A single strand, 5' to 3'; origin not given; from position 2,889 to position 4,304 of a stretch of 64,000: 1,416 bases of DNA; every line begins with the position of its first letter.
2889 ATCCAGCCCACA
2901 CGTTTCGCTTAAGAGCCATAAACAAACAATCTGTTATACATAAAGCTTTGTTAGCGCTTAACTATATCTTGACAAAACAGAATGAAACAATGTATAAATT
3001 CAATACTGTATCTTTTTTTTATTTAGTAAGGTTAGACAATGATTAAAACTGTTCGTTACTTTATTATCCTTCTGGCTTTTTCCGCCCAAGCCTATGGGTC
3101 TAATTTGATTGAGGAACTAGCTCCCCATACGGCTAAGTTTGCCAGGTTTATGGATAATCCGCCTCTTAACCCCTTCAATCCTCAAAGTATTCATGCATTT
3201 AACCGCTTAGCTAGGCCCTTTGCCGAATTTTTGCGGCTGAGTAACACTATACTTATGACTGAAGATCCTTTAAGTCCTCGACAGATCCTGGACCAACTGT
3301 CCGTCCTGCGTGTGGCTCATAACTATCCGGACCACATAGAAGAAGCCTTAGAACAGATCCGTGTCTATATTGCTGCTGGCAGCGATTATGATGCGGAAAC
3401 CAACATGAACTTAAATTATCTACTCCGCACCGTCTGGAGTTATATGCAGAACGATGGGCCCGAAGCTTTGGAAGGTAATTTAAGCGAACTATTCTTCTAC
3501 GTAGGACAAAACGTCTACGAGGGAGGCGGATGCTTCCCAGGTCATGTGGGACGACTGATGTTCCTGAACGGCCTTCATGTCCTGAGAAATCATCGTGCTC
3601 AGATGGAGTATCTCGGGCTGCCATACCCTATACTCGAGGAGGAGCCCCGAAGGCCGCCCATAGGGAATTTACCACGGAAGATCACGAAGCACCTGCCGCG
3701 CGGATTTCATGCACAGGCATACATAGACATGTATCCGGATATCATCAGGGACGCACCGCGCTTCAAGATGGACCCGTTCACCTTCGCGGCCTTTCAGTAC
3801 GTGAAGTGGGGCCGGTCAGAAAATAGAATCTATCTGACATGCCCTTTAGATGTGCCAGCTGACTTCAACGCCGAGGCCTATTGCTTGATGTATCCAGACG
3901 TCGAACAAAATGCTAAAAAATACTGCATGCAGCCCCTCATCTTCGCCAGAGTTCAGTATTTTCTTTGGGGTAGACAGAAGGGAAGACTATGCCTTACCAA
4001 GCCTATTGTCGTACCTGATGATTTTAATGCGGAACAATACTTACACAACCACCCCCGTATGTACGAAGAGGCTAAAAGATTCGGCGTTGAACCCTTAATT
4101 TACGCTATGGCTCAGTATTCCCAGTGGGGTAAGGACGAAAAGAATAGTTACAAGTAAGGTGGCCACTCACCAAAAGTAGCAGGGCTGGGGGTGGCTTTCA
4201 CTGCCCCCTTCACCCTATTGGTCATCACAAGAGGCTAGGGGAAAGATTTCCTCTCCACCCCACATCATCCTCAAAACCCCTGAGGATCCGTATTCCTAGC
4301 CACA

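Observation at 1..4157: Tandem array of paralogous secreted proteins defined by an undescribed C-terminal ~46-aa repeat module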

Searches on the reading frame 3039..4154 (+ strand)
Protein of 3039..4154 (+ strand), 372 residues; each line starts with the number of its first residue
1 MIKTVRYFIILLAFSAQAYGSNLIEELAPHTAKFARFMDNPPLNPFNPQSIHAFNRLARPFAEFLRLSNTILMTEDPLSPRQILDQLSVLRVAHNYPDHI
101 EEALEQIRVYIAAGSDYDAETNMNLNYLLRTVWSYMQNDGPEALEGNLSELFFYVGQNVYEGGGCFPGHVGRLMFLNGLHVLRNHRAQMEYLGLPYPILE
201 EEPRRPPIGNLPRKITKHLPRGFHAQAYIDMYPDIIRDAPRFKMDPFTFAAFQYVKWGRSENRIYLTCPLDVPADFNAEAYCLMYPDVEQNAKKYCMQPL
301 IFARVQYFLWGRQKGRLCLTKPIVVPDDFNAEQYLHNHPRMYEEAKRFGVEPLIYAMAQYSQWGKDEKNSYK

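Call 6: search_protein_families(library=pfam, proteins=[window:3039-4154:+], max_evalue=1)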
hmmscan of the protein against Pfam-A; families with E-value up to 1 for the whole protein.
window:3039-4154:+ (372 aa): 0 families

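Call 7: search_protein_families(library=ncbifam, proteins=[window:3039-4154:+], max_evalue=1)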
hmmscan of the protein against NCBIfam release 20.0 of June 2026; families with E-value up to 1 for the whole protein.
window:3039-4154:+ (372 aa): 1 family
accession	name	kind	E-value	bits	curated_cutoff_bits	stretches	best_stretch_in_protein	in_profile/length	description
NF003087.0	PRK04013.1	equivalog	0.066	12.3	528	1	88-156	34-106/364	acetylornithine/acetyl-lysine aminotransferase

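Call 23: find_encoding_contigs(protein=window:3039-4154:+, flank=10000, max_places=6)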
Protein window:3039-4154:+ (372 aa): 4 contigs read that carry it; 3 places shown.
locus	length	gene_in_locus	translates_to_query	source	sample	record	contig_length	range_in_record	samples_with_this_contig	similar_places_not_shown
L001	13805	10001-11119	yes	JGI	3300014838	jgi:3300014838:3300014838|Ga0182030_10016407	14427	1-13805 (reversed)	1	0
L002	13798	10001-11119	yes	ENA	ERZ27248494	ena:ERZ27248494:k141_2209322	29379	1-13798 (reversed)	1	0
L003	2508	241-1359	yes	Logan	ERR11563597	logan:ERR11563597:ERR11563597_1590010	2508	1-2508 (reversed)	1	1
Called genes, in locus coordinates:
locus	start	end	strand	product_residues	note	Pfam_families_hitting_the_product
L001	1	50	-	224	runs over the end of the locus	?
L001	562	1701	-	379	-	-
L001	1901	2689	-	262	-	-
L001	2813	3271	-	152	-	PF15919:HicB_lk_antitox (weak), PF15970:HicB-like_2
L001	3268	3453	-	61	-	PF07927:HicA_toxin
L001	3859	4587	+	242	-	PF09140:MipZ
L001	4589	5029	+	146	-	PF00226:DnaJ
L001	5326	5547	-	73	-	PF04070:DUF378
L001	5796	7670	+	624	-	-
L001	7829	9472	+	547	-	-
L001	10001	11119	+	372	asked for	-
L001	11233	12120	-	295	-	PF13649:Methyltransf_25 (weak), PF08242:Methyltransf_12 (faint)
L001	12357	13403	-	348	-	PF03969:AFG1_ATPase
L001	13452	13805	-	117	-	?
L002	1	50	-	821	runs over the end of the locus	-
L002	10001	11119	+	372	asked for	-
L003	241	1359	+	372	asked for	-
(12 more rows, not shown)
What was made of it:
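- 3039..4157 (+): Gene C, 372 aa. Signal peptide at aa 1-20 (nt 3039-3098, ...AQAYG|SNL). Head of unknown function at aa 21-214. An identical protein is present in three other assemblies (call 23).
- Checked: The same gene order is present in three independent assemblies (JGI, ENA, Logan; call 23).
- The same locus appears in three independent assemblies (call 23).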

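Call 90: search_protein_families(library=phrogs, proteins=[window:3039-4154:+], max_evalue=0.001)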
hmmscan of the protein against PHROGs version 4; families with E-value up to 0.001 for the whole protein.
window:3039-4154:+ (372 aa): 0 families

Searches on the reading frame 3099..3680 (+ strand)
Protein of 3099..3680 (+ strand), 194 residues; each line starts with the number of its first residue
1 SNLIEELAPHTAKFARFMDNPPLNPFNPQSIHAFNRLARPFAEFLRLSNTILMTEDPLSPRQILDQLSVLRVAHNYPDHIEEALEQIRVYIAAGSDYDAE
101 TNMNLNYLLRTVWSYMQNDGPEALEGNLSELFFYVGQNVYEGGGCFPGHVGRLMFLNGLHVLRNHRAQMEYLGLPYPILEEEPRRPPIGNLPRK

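Call 57: search_solved_structures(query=window:3099-3680:+, max_evalue=10, show_alignments=2)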
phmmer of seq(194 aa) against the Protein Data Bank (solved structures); distinct sequences matched with E-value up to 10: 1.
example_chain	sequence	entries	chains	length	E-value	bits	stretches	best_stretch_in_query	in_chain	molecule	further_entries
6qk1_A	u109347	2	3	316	1.6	11.4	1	124-157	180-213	Ribonucleotide reductase small subunit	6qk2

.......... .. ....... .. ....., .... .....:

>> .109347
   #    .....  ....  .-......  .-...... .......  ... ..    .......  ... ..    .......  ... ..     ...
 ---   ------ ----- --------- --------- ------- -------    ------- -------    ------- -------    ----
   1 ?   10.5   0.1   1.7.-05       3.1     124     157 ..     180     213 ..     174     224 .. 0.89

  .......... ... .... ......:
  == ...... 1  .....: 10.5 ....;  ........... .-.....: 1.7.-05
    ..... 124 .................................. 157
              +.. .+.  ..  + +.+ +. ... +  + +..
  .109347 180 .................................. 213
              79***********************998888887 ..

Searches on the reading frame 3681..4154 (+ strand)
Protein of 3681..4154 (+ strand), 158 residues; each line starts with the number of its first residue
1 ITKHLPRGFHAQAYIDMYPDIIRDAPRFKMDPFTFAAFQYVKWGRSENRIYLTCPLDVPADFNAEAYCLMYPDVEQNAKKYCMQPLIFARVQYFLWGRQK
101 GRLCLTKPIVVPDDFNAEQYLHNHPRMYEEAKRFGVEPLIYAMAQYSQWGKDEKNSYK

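Call 11: find_homologous_proteins(query=window:3681-4154:+, max_evalue=0.001)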
Query window:3681-4154:+: 3 candidates shared short words with the query, none scored E <= 0.001.
